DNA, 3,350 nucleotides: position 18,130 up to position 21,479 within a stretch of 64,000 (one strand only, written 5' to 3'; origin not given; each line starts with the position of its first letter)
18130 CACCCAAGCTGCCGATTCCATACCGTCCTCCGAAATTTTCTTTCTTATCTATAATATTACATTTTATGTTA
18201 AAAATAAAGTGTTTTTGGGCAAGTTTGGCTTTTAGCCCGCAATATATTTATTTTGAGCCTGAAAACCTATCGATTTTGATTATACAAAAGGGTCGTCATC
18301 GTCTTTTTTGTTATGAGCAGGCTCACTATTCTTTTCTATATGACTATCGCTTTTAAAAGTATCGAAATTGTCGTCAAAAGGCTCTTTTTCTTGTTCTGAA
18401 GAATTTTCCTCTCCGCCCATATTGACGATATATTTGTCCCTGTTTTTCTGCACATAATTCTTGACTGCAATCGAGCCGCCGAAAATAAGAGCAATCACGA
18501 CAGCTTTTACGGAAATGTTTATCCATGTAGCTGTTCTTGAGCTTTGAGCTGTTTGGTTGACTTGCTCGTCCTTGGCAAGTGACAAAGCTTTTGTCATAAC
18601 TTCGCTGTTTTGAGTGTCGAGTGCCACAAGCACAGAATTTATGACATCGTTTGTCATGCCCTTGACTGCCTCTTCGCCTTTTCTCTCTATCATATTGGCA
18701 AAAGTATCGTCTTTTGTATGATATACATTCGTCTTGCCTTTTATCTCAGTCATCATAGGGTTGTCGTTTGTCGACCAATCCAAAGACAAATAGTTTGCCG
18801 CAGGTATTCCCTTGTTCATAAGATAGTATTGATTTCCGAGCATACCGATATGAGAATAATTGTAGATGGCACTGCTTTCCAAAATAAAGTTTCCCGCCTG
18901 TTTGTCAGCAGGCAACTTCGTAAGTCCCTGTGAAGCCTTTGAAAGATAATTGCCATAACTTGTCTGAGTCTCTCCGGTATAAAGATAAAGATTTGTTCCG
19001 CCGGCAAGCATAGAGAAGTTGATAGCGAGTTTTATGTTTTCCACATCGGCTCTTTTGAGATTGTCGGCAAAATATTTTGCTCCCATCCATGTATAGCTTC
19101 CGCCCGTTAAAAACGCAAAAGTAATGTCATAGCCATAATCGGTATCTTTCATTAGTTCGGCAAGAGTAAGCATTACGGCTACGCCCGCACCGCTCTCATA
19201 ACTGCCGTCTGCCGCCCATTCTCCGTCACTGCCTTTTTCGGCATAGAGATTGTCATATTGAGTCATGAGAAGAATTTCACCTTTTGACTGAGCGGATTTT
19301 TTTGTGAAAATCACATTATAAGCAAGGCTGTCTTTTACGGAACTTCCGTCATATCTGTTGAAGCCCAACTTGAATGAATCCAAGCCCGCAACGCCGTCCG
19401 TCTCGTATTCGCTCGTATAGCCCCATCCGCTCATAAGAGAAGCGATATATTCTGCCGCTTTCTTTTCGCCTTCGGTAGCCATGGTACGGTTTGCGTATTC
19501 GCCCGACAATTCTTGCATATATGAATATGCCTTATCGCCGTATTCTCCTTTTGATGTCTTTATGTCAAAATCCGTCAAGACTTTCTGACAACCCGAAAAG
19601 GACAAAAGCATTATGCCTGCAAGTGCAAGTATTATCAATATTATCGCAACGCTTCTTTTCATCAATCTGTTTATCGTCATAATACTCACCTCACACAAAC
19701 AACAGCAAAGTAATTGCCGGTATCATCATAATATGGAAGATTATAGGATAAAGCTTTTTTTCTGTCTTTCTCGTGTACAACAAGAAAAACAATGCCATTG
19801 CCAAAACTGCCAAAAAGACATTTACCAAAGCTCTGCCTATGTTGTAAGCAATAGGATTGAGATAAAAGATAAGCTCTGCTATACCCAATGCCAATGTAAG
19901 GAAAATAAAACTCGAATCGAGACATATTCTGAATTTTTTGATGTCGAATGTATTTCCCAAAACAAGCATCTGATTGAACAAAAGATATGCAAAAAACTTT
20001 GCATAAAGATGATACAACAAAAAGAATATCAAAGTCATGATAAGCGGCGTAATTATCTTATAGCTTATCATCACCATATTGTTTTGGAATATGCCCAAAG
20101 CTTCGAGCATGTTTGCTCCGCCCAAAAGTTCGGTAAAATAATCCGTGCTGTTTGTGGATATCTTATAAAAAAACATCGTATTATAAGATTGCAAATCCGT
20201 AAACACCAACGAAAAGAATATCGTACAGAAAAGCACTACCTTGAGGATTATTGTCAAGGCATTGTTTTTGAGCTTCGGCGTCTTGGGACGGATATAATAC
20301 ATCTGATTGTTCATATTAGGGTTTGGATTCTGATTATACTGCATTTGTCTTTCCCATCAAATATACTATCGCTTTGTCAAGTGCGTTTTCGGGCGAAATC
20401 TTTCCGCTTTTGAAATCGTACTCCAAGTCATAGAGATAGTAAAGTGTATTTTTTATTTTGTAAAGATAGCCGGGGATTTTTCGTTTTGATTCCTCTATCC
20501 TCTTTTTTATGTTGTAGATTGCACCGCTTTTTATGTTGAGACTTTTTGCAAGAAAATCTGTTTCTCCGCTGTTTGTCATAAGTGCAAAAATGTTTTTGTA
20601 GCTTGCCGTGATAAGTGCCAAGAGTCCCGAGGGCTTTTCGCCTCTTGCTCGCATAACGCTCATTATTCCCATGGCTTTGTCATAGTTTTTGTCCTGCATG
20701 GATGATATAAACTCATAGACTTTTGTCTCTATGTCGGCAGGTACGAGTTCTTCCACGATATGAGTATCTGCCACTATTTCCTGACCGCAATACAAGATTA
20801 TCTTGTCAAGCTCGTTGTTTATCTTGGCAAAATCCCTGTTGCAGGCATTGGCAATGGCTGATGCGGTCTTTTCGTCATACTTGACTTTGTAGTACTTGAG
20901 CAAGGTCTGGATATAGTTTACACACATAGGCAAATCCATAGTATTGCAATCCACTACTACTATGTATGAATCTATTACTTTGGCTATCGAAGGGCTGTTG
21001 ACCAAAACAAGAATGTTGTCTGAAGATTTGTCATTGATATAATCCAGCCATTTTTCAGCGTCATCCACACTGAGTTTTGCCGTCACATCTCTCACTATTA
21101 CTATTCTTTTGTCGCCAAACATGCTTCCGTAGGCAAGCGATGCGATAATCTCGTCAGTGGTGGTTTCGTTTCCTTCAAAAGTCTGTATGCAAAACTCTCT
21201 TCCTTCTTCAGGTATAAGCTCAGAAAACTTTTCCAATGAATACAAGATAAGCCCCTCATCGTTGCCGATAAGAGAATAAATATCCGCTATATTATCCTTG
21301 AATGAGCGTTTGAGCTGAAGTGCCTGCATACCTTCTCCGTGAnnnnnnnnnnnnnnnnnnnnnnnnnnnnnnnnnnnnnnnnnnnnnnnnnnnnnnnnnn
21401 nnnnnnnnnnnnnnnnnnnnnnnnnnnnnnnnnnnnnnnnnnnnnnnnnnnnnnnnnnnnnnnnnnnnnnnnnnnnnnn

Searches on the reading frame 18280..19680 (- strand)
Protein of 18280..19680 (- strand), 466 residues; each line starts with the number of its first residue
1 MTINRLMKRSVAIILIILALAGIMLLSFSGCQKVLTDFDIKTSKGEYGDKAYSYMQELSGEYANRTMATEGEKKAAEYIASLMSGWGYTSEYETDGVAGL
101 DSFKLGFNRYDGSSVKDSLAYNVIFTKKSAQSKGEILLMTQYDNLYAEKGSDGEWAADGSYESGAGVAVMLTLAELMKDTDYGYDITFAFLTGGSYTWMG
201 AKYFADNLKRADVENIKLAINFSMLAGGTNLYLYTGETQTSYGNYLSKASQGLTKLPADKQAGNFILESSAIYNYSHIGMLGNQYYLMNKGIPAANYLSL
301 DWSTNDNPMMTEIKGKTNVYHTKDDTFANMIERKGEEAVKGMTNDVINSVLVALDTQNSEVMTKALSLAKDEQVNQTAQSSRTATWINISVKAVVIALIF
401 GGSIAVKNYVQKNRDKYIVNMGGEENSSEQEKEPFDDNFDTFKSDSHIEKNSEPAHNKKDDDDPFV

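Call 66: search_protein_families(library=pfam, proteins=[window:18280-19680:-], max_evalue=0.00001)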
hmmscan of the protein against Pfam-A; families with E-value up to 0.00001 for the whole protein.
window:18280-19680:- (466 aa): 1 family
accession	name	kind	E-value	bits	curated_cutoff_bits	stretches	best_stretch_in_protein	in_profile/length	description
PF04389.22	Peptidase_M28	-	7.6e-15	55.6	21.3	1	122-334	1-180/193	Peptidase family M28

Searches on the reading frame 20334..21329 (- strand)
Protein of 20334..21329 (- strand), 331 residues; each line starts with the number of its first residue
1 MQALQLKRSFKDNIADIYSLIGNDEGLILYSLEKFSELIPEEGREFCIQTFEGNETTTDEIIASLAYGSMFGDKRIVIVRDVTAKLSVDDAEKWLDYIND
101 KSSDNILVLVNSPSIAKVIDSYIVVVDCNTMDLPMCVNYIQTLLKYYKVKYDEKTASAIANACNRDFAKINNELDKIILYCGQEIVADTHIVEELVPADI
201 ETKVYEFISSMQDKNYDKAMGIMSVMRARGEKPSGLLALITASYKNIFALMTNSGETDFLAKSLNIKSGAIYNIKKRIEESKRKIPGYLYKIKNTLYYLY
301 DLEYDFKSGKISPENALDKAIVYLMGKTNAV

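Call 66: search_protein_families(library=pfam, proteins=[window:20334-21329:-], max_evalue=0.00001)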
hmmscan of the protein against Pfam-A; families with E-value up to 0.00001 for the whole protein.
window:20334-21329:- (331 aa): 2 families
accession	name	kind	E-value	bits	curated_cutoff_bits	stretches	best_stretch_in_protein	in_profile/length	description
PF21694.2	DNA_pol3_delta_C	-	6.8e-08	33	27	1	201-322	1-119/121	DNA polymerase III delta subunit, C-terminal domain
PF06144.19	DNA_pol3_delta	-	9.5e-06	26.1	21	0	18-110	1-99/124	DNA polymerase III, delta subunit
